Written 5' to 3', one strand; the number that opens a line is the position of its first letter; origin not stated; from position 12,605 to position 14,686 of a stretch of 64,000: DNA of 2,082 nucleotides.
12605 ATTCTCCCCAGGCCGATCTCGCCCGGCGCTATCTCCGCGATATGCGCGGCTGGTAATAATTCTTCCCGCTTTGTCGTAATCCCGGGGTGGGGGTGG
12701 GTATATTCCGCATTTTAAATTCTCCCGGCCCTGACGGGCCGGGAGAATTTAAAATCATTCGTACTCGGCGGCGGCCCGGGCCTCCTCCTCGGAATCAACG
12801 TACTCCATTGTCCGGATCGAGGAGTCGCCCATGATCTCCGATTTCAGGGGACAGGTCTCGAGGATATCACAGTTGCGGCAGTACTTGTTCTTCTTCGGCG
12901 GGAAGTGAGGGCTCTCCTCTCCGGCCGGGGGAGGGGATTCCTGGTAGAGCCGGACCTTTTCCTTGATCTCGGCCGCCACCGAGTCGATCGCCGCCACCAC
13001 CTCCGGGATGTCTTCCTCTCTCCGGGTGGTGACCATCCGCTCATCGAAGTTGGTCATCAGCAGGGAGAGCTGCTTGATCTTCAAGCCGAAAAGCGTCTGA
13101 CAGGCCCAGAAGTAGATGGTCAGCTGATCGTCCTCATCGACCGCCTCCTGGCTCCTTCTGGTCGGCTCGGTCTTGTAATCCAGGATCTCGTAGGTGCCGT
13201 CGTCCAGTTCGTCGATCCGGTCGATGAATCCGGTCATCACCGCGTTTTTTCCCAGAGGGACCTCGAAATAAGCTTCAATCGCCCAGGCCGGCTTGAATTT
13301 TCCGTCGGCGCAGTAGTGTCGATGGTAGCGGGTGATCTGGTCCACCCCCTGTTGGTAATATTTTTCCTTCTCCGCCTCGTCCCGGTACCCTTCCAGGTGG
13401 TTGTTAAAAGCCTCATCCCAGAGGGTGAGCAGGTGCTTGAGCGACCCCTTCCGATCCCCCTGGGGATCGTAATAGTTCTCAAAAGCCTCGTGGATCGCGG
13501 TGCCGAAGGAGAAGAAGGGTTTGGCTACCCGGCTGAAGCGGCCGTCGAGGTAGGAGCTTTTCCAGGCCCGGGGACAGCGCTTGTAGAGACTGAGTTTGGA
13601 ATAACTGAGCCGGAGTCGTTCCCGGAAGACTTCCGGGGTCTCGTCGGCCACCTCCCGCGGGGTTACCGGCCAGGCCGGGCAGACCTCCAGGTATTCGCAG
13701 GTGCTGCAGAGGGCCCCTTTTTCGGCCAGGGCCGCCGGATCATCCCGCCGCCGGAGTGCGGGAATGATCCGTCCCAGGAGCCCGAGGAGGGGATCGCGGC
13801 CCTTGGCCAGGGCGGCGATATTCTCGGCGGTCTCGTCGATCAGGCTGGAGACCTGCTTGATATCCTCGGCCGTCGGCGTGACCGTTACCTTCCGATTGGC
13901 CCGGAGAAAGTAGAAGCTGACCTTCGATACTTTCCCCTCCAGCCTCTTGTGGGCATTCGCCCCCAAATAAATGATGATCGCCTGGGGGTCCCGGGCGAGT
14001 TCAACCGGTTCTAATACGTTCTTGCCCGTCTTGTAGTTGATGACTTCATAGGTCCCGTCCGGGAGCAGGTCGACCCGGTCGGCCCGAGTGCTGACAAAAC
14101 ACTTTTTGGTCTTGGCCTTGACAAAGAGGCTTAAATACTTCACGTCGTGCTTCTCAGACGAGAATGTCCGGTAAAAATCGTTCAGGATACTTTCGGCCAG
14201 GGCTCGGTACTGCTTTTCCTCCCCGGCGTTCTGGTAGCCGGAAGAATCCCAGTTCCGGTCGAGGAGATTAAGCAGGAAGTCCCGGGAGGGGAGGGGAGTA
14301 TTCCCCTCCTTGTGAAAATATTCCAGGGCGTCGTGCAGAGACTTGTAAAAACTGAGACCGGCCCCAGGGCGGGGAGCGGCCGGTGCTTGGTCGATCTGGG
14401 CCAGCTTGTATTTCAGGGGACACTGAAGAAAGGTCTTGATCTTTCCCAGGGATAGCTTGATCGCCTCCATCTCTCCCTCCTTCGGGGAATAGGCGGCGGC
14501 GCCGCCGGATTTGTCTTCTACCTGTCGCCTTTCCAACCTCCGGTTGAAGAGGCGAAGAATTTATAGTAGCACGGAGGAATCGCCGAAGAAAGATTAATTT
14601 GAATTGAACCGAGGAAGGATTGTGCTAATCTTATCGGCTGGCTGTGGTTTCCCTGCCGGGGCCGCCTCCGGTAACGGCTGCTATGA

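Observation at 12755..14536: Single polypeptide with two tandem Cas4/AddB-like PD-(D/E)XK nuclease domains, each with its own 4-Cys motif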

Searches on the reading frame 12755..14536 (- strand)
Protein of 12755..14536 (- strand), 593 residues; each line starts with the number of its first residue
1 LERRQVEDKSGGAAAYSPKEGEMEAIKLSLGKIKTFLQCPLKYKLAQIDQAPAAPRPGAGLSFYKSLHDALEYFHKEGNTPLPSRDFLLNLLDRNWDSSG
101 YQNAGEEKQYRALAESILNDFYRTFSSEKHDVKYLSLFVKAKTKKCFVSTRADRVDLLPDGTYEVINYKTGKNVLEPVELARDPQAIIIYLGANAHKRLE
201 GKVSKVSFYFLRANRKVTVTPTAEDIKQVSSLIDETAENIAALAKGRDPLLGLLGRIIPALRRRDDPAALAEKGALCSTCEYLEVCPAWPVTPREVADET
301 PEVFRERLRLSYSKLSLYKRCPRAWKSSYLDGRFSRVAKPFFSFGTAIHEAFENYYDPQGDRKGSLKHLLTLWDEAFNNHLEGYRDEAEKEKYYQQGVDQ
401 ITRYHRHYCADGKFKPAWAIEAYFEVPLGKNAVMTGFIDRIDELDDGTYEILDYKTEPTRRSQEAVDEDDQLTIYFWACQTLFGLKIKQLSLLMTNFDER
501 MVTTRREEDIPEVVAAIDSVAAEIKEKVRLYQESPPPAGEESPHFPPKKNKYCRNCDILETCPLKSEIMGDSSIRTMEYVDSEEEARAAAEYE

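Call 3: search_protein_families(library=pfam, proteins=[window:12755-14536:-], max_evalue=1)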
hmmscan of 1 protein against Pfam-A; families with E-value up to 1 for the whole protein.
window:12755-14536:- (593 aa): 2 families
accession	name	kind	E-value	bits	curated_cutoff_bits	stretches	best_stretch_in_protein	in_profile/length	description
PF12705.13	PDDEXK_1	-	6.6e-56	190.4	22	2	309-563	1-247/247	PD-(D/E)XK nuclease superfamily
PF14660.12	DUF4458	-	0.017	15.7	22.4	0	144-173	63-91/114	Domain of unknown function (DUF4458)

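Call 4: search_protein_families(library=ncbifam, proteins=[window:12755-14536:-], max_evalue=1)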
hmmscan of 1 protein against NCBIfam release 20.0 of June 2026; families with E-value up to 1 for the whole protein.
window:12755-14536:- (593 aa): 5 families
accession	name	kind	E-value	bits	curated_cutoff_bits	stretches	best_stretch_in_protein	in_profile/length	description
TIGR02786.1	addB_alphas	equivalog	2.1e-16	59.3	486.5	2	343-473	789-921/1024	double-strand break repair protein AddB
TIGR03623.1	TIGR03623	subfamily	2.6e-10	39.1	299.6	2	147-230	736-817/876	probable DNA repair protein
TIGR00372.1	cas4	equivalog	2e-05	24.5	65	1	420-563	53-179/180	CRISPR-associated protein Cas4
TIGR02774.1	rexB_recomb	equivalog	0.082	11.2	718.35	1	423-458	866-904/1076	ATP-dependent nuclease subunit B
TIGR04085.1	rSAM_more_4Fe4S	domain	0.14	12.6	27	0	548-562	56-70/93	SPASM domain-containing protein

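Call 5: search_solved_structures(query=window:12755-14536:-, max_evalue=1, show_alignments=3)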
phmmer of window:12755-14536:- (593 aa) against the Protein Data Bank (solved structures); distinct sequences matched with E-value up to 1: 0.

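Call 8: find_homologous_proteins(query=window:12758-14470:-, max_evalue=0.001)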
Query seq(571 aa) (571 aa): 206 proteins with E <= 0.001 among 8000 candidates; the best 120 are listed.
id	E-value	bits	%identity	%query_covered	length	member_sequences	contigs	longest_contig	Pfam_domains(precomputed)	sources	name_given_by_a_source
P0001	0.0e+0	1316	100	100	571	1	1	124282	PF12705.14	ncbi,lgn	-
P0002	0.0e+0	1107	82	100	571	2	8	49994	PF12705.14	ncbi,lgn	-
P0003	0.0e+0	1101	82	100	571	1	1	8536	PF12705.14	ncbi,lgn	-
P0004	0.0e+0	1101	82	100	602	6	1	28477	PF12705.14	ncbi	-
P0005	0.0e+0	1093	82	100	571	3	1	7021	PF12705.14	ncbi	-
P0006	0.0e+0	1086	81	100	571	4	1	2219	PF12705.14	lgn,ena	-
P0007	0.0e+0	1013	75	100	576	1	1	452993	PF12705.14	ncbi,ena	-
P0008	2.2e-298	1008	75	100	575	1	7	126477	PF12705.14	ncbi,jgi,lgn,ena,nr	ncbi:MAG: PD-(D/E)XK nuclease family protein [Candidatus Euphemobacter frigidus]|nr:PD-(D/E)XK nucle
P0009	6.8e-295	997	74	100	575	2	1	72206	PF12705.14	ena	-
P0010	1.1e-292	990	73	100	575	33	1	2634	PF12705.14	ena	-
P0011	4.1e-278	942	69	100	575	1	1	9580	PF12705.14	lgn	-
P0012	4.3e-264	895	69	100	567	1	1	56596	PF12705.14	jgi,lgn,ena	-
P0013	2.0e-254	863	68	98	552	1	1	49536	PF12705.14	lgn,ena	-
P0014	1.2e-234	798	61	98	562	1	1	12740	PF12705.14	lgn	-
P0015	3.6e-234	796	62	97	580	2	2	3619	PF12705.14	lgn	-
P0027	2.9e-187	642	53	98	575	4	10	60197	PF12705.14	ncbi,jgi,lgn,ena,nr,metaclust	ncbi:MAG: PD-(D/E)XK nuclease family protein [Candidatus Tritonobacter lacicola]|nr:PD-(D/E)XK nucle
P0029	9.8e-143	495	42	96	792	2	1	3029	PF01930.24,PF12705.14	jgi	jgi:RecB family exonuclease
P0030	6.7e-133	462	41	96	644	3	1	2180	PF01930.24,PF12705.14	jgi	-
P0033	1.0e-122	428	38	97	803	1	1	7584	PF01930.24,PF12705.14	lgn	-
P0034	1.8e-115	405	41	97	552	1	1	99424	PF01930.24,PF12705.14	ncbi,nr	ncbi:MAG: PD-(D/E)XK nuclease family protein [Candidatus Riflebacteria bacterium]|nr:PD-(D/E)XK nucl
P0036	7.6e-114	399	37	96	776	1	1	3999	PF01930.24,PF12705.14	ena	-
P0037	9.8e-114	399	40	98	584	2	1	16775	PF01930.24,PF12705.14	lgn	-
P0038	1.2e-113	399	36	96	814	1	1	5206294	PF12705.14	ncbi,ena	-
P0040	9.9e-112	392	35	96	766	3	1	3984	PF01930.24,PF12705.14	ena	-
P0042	1.2e-109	385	35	97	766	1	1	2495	PF01930.24,PF12705.14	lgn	-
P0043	3.6e-108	380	35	98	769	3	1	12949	PF01930.24,PF12705.14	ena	-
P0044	7.6e-107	376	36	96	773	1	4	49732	PF01930.24,PF12705.14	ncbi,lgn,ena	-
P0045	1.1e-106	376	35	97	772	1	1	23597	PF01930.24,PF12705.14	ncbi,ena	-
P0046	4.8e-106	374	44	75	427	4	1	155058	PF01930.24,PF12705.14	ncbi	ncbi:hypothetical protein MASR1M12_12750 [Erysipelotrichia bacterium]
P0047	2.4e-105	371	34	96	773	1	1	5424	PF01930.24,PF12705.14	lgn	-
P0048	4.8e-105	370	43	81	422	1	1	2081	PF01930.24,PF12705.14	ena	-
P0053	2.5e-94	335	34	95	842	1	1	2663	PF01930.24,PF12705.14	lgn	-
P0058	5.1e-92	327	35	99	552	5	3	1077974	PF12705.14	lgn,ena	-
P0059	1.1e-91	326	36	98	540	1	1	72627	PF01930.24,PF12705.14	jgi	jgi:RecB family exonuclease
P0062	2.0e-91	325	35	97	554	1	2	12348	PF01930.24,PF12705.14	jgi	-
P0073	5.9e-80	287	32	98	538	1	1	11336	PF01930.24,PF12705.14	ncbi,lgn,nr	ncbi:PD-(D/E)XK nuclease family protein [bacterium]|nr:PD-(D/E)XK nuclease family protein [candidate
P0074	4.2e-79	285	34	95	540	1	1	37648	PF01930.24,PF12705.14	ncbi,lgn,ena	-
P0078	7.1e-69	251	32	85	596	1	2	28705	PF01930.24,PF12705.14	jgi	-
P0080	1.2e-32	131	32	45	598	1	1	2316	PF01930.24,PF13185.13,PF12705.14,PF01590.33,PF00990.27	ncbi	ncbi:MAG: diguanylate cyclase [Endomicrobiia bacterium]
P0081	5.5e-28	116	33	46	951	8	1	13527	PF13538.13,PF01930.24,PF12705.14,PF13361.13,PF13245.13,PF00580.28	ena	-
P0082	1.1e-24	105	32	44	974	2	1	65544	PF13538.13,PF01930.24,PF12705.14,PF13361.13,PF13245.13,PF00580.28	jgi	-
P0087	7.6e-21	92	32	45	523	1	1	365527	PF01930.24,PF12705.14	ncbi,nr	ncbi:MAG: PD-(D/E)XK nuclease family protein [Elusimicrobia bacterium]|nr:PD-(D/E)XK nuclease family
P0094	8.9e-20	89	29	46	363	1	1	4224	PF01930.24,PF12705.14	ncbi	-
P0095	9.2e-20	89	28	47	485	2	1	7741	PF13538.13,PF01930.24,PF12705.14,PF13361.13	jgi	jgi:DNA helicase-2/ATP-dependent DNA helicase PcrA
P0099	1.2e-19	88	29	45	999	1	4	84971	PF13538.13,PF21445.4,PF01930.24,PF13086.13,PF12705.14,PF01443.25,PF13604.13,PF13361.13,PF13245.13,PF00580.28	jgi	-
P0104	3.8e-19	87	30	50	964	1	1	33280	PF13538.13,PF01930.24,PF13086.13,PF12705.14,PF13604.13,PF13361.13,PF13245.13,PF00580.28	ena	-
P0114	2.7e-18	84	27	50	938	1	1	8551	PF13538.13,PF01930.24,PF12705.14,PF01443.25,PF13604.13,PF13361.13,PF13245.13,PF00580.28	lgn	-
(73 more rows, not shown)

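Call 11: find_encoding_contigs(protein=P0027, flank=7000, max_places=1)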
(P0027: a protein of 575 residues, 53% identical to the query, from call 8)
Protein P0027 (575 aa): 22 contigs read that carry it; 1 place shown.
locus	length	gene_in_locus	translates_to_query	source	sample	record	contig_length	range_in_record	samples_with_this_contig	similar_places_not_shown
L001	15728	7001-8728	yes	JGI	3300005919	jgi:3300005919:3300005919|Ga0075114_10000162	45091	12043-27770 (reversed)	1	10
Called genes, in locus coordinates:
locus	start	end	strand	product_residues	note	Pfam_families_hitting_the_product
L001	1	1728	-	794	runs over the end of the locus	PF00005:ABC_tran, PF06964:Alpha-L-AF_C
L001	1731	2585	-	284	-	PF01061:ABC2_membrane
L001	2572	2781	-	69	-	-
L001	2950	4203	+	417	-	PF13579:Glyco_trans_4_4 (faint), PF13439:Glyco_transf_4 (weak), PF20706:GT4-conflict, PF00534:Glycos_transf_1, PF13692:Glyco_trans_1_4, PF13524:Glyco_trans_1_2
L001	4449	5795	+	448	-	PF08245:Mur_ligase_M, PF02875:Mur_ligase_C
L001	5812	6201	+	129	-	PF13366:PDDEXK_3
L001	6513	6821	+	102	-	PF01503:PRA-PH (weak)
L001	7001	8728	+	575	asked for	PF12705:PDDEXK_1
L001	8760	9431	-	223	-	PF00923:TAL_FSA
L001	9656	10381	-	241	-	PF00702:Hydrolase, PF13242:Hydrolase_like, PF13419:HAD_2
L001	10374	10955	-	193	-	PF13580:SIS_2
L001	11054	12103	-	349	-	PF01408:GFO_IDH_MocA, PF02894:GFO_IDH_MocA_C, PF22725:GFO_IDH_MocA_C3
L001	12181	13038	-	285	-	PF00106:adh_short, PF08659:KR (weak), PF23441:SDR, PF13561:adh_short_C2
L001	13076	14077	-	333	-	PF00288:GHMP_kinases_N, PF08544:GHMP_kinases_C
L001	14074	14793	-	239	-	PF00483:NTP_transferase, PF12804:NTP_transf_3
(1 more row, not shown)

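Call 12: find_encoding_contigs(protein=P0034, flank=7000, max_places=1)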
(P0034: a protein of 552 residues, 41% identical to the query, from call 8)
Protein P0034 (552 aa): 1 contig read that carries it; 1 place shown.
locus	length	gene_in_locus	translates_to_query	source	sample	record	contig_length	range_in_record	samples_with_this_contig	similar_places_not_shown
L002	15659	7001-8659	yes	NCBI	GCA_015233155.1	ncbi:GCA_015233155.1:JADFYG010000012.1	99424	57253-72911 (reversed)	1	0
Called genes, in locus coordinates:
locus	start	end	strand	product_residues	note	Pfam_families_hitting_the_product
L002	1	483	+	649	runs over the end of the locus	PF02384:N6_Mtase, PF01170:UPF0020 (weak), PF07669:Eco57I, PF12950:TaqI_C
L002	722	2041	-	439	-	PF14903:WG_beta_rep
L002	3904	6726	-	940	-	PF12419:DUF3670, PF00176:SNF2-rel_dom, PF00271:Helicase_C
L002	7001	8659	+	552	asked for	PF12705:PDDEXK_1, PF01930:Cas_Cas4 (faint), PF12705:PDDEXK_1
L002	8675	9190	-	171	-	-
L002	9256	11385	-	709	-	PF00989:PAS (weak), PF13426:PAS_9 (weak), PF00512:HisKA, PF02518:HATPase_c, PF00072:Response_reg, PF01627:Hpt (weak)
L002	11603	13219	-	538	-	-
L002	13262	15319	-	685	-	PF02705:K_trans, PF22776:K_trans_C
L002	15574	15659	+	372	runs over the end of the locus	PF03747:ADP_ribosyl_GH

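Call 13: find_encoding_contigs(protein=P0058, flank=7000, max_places=1)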
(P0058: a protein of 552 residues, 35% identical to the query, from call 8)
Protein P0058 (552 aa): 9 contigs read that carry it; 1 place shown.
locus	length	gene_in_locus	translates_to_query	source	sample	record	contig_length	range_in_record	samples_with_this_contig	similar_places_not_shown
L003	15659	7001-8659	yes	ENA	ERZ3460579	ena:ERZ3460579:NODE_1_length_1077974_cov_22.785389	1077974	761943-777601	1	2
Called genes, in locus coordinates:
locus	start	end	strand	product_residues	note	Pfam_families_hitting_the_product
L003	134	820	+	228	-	PF01791:DeoC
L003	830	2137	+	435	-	PF02885:Glycos_trans_3N, PF00591:Glycos_transf_3, PF07831:PYNP_C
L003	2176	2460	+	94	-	-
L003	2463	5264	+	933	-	PF13567:DUF4131, PF03772:Competence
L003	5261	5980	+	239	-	PF00570:HRDC (faint), PF12836:HHH_3, PF00633:HHH (weak), PF12826:HHH_2 (faint), PF14579:HHH_6 (faint), PF00633:HHH (weak), PF12836:HHH_3, PF14520:HHH_5 (weak), +4 more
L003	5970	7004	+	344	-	PF12706:Lactamase_B_2 (faint), PF00753:Lactamase_B, PF23023:Anti-Pycsar_Apyc1 (faint)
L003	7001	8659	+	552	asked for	PF12705:PDDEXK_1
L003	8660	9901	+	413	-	PF01368:DHH (faint)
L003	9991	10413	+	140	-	PF00383:dCMP_cyt_deam_1, PF08211:dCMP_cyt_deam_2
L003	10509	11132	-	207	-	PF02581:TMP-TENI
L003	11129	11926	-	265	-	PF02110:HK, PF01256:Carb_kinase (weak)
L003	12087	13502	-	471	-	PF04389:Peptidase_M28, PF01546:Peptidase_M20 (faint)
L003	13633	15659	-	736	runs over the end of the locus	PF01841:Transglut_core (weak)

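Call 14: find_encoding_contigs(protein=P0038, flank=7000, max_places=1)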
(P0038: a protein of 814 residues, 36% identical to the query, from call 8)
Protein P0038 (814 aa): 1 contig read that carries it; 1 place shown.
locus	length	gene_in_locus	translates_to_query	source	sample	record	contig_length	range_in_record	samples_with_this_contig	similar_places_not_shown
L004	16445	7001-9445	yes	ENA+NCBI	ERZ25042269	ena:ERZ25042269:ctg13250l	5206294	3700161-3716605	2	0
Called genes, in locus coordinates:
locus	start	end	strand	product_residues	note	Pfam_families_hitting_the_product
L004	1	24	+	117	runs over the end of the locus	-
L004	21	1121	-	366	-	PF08238:Sel1 (weak)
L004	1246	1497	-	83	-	-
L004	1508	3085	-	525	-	-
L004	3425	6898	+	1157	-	PF02743:dCache_1 (weak), PF08448:PAS_4, PF13426:PAS_9, PF00512:HisKA, PF02518:HATPase_c, PF00072:Response_reg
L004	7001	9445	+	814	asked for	PF12705:PDDEXK_1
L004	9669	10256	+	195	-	-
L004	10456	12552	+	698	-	PF19310:TOP_N, PF01432:Peptidase_M3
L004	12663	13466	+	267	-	PF01694:Rhomboid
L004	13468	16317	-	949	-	PF02985:HEAT (faint), PF12717:Cnd1 (faint), PF13513:HEAT_EZ (faint), PF21581:SCD (faint), PF13646:HEAT_2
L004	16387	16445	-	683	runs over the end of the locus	PF00128:Alpha-amylase (faint), PF14701:hDGE_amylase (weak)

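Call 25: search_protein_representatives(alignment_id=A1)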
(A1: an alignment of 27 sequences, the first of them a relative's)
Query: 27 sequences, 535 profile positions. Proteins with E-value up to 0.001 (for the whole library): 27658; up to 1e-10: 7484; up to 1e-30: 943. The best 150 are listed.
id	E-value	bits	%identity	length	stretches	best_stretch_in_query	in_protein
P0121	0.0e+00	1071.2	-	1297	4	15-529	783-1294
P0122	4.3e-293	989.5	-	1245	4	14-530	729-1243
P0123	7.4e-282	952.4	-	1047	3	16-530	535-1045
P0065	4.1e-226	768.4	-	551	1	1-535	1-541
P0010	1.9e-225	766.2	-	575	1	14-533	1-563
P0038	1.1e-210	717.6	-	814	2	19-530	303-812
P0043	1.4e-207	707.3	-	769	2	15-531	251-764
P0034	5.3e-202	688.9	-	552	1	11-531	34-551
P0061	1.8e-193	660.7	-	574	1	10-532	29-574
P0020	9.9e-185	631.9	-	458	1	130-534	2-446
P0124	9.9e-177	605.5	-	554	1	14-523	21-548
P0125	1.0e-157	542.7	-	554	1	18-525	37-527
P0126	5.6e-148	510.6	-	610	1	18-531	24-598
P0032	2.0e-143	495.6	-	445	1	232-532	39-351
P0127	2.2e-143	495.4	-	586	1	16-523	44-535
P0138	2.6e-110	386.3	-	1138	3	269-528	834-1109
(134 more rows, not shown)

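Call 29: find_related_loci(query=A1, collection=genome_contigs, flank=8000)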
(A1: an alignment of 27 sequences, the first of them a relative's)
Query A1 (571 aa) in genome_contigs; peptide patterns used: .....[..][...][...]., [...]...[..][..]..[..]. (x = any residue, [..] = any of these).
163 stretches matched a pattern; 97 encode a relative of the query (tblastn E <= 1e-3); the best 80 are kept; 79 distinct loci.
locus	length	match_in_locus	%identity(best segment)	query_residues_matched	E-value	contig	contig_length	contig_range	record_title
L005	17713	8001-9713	82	1-571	0e+0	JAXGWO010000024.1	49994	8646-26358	MAG: PVC group bacterium isolate AnMBR.bin469 bin469_24, whole genome shotgun sequence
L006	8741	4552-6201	83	1-571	0e+0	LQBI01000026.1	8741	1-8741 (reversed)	MAG: Candidatus Aegiribacteria sp. MLS_C scaffold_31, whole genome shotgun sequence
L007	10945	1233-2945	81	1-571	0e+0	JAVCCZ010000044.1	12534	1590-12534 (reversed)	MAG: Candidatus Erginobacter occultus isolate MAG_3300035698_653 Ga0374944_466344, whole genome shotgun sequence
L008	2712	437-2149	81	1-571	0e+0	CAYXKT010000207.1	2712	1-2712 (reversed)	MAG TPA_asm: uncultured bacterium isolate binchicken_co88_438 genome assembly, contig: NODE_74098_length_2712_cov_17.273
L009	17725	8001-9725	76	1-571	0e+0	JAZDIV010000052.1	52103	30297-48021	MAG: PVC group bacterium isolate MEGAHIT-group-0.426 k141_17278797, whole genome shotgun sequence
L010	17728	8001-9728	75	1-571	0e+0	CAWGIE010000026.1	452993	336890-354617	MAG: uncultured bacterium isolate MFD02416.bin.2.262 genome assembly, contig: contig_50681, whole genome shotgun sequenc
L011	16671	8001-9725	75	1-571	0e+0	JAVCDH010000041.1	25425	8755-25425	MAG: Candidatus Euphemobacter frigidus isolate MAG_3300031227_11 Ga0307928_10000694, whole genome shotgun sequence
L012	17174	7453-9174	73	1-571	0e+0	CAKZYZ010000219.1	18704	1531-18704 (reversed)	MAG TPA_asm: uncultured bacterium isolate DRR093004_bin.13_CONCOCT_v1.1_MAG genome assembly, contig: ERZ1742238.1733, wh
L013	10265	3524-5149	58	1-551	0e+0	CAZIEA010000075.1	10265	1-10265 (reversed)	MAG TPA_asm: uncultured bacterium isolate SRP090828_co4_59 genome assembly, contig: NODE_2359_length_10265_cov_7.145348,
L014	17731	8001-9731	53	1-557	0e+0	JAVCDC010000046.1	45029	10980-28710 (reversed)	MAG: Candidatus Tritonobacter lacicola isolate MAG_3300035698_867 Ga0374944_519778, whole genome shotgun sequence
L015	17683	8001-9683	56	2-557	0e+0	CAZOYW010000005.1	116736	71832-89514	MAG TPA_asm: uncultured bacterium isolate SRP192927_co7_26 genome assembly, contig: NODE_166_length_116736_cov_8.125333,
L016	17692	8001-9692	55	2-557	0e+0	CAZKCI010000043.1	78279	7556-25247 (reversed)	MAG TPA_asm: uncultured bacterium isolate binchicken_co255_117 genome assembly, contig: k141_5251194, whole genome shotg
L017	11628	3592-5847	44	1-556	3e-138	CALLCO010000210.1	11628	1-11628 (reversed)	MAG: Candidatus Ozemobacteraceae bacterium isolate N1_Bin_METABAT__69_1 genome assembly, contig: c_000002730348, whole g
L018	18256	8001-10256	43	1-556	1e-135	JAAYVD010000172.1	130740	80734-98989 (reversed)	MAG: Candidatus Riflebacteria bacterium isolate AS27yjCOA_28 195035_AS27, whole genome shotgun sequence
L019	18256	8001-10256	43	1-556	4e-135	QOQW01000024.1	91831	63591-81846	MAG: Candidatus Ozemobacter sibiricus isolate BY5 NODE_232, whole genome shotgun sequence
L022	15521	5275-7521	41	2-556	3e-134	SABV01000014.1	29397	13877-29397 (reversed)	MAG: Erysipelotrichia bacterium isolate INTA.CYC.134 contig-100_1187, whole genome shotgun sequence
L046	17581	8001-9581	34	1-561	7e-101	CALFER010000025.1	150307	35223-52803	MAG TPA_asm: uncultured bacterium isolate SRR3330210_bin.56_CONCOCT_v1.1_MAG genome assembly, contig: ERZ724080.112, who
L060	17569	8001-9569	33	2-571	2e-89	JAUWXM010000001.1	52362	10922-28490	MAG: bacterium isolate CSMAG_2684 CSMAG_2684_k141_209666_length_52362_cov_11.0943, whole genome shotgun sequence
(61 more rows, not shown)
